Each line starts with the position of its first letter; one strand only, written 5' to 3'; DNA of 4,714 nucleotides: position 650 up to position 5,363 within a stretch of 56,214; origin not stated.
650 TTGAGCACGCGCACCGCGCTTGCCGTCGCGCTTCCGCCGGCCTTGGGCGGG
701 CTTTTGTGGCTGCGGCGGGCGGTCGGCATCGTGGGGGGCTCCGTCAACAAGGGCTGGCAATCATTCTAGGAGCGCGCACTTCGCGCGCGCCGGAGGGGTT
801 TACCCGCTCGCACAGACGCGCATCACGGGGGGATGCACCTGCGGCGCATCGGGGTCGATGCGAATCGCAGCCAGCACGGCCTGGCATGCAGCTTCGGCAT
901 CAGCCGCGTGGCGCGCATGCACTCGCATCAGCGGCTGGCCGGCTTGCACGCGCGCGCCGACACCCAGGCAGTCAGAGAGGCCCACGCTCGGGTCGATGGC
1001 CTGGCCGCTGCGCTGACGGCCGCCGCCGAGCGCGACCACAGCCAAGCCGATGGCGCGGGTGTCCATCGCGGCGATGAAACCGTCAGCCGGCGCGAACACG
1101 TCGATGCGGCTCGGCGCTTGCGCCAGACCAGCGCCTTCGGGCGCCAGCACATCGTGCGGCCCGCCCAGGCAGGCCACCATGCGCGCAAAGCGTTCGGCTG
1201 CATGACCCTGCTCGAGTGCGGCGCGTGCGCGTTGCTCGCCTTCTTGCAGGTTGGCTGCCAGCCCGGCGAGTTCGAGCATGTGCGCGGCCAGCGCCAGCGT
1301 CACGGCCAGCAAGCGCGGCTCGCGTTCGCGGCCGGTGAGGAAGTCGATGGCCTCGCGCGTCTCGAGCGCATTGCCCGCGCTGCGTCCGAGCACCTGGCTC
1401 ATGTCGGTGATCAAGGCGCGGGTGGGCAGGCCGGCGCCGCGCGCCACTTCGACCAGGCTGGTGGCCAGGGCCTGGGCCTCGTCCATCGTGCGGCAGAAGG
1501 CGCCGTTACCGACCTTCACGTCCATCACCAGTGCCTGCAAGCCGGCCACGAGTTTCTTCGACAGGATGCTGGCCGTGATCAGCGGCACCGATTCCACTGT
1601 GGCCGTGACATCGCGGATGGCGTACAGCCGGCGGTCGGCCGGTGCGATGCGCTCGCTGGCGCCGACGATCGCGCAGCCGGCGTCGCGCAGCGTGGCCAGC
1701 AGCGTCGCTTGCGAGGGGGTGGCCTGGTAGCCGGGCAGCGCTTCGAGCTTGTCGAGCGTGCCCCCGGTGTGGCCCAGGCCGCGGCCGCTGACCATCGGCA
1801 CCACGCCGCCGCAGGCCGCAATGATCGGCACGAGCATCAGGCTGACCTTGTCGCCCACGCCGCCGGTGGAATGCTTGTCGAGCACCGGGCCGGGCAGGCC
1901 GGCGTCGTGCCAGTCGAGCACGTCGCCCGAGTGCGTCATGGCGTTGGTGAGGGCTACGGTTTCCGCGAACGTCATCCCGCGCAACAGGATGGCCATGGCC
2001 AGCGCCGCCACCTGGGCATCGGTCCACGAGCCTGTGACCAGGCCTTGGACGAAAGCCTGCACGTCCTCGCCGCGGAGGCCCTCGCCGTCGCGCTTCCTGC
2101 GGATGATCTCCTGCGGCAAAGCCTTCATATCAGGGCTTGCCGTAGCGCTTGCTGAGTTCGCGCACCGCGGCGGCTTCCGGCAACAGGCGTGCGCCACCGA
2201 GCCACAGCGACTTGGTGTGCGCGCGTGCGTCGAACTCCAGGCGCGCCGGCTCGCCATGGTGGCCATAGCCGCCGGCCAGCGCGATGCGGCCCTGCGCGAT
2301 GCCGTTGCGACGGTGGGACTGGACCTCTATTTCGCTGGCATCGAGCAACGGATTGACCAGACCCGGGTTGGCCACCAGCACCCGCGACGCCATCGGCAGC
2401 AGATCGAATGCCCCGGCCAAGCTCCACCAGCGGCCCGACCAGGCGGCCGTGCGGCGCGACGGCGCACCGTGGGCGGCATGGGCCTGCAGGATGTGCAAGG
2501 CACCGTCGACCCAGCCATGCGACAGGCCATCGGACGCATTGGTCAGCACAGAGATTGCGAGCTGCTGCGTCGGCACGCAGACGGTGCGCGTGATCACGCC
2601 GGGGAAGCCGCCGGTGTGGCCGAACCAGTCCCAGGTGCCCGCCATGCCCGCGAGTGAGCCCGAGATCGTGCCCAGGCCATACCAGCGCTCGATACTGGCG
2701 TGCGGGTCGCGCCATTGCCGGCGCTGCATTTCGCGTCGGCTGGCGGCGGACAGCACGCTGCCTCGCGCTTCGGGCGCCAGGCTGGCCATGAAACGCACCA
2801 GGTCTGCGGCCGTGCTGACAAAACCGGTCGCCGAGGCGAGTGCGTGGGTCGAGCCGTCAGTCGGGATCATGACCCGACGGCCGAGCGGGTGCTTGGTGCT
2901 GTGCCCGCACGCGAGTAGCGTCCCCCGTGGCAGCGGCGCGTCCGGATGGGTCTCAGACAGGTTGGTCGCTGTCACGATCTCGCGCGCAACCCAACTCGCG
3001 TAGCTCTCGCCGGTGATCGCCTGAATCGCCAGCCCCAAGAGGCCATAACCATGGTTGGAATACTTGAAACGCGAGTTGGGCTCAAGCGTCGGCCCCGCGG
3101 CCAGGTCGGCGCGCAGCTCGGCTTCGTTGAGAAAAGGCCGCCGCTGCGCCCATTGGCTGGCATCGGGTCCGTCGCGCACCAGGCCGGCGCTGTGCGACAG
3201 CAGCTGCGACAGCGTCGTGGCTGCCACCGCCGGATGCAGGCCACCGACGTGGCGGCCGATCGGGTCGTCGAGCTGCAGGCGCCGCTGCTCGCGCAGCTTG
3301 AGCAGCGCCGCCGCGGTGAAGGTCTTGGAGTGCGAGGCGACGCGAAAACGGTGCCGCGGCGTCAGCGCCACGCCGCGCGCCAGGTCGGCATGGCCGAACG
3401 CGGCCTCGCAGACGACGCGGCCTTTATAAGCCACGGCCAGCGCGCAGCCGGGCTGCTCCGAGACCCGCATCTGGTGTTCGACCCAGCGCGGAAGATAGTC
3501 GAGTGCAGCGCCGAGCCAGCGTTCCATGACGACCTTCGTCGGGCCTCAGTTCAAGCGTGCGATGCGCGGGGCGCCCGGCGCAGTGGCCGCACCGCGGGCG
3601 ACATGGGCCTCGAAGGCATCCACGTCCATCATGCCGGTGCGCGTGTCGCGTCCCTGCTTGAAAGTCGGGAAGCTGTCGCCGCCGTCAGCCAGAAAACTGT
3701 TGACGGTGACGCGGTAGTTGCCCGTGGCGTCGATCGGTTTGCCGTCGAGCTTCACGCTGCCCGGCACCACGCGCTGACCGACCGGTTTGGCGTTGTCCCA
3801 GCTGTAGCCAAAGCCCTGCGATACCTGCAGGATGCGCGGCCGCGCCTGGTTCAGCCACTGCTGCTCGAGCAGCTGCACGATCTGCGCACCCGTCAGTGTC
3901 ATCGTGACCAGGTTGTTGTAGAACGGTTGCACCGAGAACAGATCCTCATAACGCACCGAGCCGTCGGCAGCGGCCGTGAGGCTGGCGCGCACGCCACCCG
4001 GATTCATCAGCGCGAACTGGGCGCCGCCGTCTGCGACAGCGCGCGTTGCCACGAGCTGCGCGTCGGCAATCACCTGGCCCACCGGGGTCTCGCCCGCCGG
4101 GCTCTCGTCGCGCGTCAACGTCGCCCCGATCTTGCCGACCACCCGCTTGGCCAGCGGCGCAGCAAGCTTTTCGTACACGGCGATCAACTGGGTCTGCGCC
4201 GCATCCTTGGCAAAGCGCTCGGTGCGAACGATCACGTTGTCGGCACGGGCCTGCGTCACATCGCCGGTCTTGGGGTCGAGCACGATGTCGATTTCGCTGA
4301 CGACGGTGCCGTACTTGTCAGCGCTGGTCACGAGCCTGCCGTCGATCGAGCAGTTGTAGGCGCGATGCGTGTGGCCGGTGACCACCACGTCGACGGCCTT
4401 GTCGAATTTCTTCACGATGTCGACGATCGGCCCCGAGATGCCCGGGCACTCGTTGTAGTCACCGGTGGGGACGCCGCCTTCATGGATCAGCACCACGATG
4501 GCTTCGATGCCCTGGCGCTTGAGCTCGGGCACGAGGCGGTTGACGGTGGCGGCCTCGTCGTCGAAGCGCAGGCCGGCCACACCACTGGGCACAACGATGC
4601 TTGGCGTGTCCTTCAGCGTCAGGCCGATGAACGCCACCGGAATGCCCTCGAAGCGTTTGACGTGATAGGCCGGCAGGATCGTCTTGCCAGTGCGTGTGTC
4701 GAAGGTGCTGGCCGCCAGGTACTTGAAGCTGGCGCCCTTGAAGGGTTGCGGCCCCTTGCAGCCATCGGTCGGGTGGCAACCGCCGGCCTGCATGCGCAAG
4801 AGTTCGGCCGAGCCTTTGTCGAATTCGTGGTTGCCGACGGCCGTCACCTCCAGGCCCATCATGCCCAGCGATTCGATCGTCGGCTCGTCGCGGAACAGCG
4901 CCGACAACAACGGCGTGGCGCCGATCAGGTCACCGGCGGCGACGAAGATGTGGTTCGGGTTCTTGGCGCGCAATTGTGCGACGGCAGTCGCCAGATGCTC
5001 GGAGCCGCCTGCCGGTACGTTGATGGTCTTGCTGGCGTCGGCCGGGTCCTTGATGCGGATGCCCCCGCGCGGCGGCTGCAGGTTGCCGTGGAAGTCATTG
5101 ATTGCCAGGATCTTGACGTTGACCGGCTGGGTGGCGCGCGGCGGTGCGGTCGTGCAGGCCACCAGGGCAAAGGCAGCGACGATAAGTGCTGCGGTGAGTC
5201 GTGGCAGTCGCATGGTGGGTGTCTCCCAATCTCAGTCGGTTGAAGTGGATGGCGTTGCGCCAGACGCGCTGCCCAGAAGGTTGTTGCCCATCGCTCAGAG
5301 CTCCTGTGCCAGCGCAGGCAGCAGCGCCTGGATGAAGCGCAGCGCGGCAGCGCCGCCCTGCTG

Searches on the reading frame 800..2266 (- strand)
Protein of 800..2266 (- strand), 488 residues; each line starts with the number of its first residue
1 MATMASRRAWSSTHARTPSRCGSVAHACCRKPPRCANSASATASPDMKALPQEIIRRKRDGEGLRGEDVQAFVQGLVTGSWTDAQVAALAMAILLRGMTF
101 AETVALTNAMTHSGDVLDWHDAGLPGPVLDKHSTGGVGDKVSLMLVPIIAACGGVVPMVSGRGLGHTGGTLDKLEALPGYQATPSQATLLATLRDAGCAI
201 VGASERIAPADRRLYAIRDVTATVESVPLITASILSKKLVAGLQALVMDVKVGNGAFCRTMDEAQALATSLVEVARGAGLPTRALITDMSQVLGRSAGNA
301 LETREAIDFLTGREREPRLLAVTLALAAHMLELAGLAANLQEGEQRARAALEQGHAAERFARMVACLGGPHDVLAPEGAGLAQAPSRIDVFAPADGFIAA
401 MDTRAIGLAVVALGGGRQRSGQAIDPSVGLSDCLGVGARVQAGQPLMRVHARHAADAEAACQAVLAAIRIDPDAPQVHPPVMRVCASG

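Call 43: search_protein_families(library=pfam, proteins=[window:800-2266:-], max_evalue=0.00001)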
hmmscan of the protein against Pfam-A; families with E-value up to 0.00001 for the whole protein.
window:800-2266:- (488 aa): 3 families
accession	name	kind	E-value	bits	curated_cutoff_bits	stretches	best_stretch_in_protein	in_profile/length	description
PF00591.27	Glycos_transf_3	-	1.8e-46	159.3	27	1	127-356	3-252/253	Glycosyl transferase family, a/b domain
PF07831.19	PYNP_C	-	6.9e-19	67.7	27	1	397-470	1-74/75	Pyrimidine nucleoside phosphorylase C-terminal domain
PF02885.22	Glycos_trans_3N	-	3.3e-18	65.6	26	1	52-114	1-63/63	Glycosyl transferase family, helical bundle domain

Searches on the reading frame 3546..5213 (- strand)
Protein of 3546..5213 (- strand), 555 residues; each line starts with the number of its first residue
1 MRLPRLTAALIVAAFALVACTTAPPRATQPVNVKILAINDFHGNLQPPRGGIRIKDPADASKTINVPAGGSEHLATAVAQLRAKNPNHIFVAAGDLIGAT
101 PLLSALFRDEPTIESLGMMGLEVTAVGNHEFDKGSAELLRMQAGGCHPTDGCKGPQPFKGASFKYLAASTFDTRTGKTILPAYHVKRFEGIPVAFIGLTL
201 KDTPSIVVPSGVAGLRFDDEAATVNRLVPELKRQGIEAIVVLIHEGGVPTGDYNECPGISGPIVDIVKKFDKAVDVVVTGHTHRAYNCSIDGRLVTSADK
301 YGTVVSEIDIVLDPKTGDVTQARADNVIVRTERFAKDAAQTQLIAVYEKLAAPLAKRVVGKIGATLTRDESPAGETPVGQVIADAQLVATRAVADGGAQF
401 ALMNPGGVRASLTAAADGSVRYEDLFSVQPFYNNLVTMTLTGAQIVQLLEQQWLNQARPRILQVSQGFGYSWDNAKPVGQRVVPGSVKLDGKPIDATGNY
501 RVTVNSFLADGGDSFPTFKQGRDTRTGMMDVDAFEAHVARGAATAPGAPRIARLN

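Call 43: search_protein_families(library=pfam, proteins=[window:3546-5213:-], max_evalue=0.00001)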
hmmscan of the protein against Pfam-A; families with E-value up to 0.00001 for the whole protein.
window:3546-5213:- (555 aa): 2 families
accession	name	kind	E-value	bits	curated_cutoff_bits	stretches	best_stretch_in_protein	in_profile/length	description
PF02872.23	5_nucleotid_C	-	1.5e-41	142.6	23.6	1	359-520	2-158/158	5'-nucleotidase, C-terminal domain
PF00149.33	Metallophos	-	2.1e-10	41.8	21.5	1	34-284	2-190/191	Calcineurin-like phosphoesterase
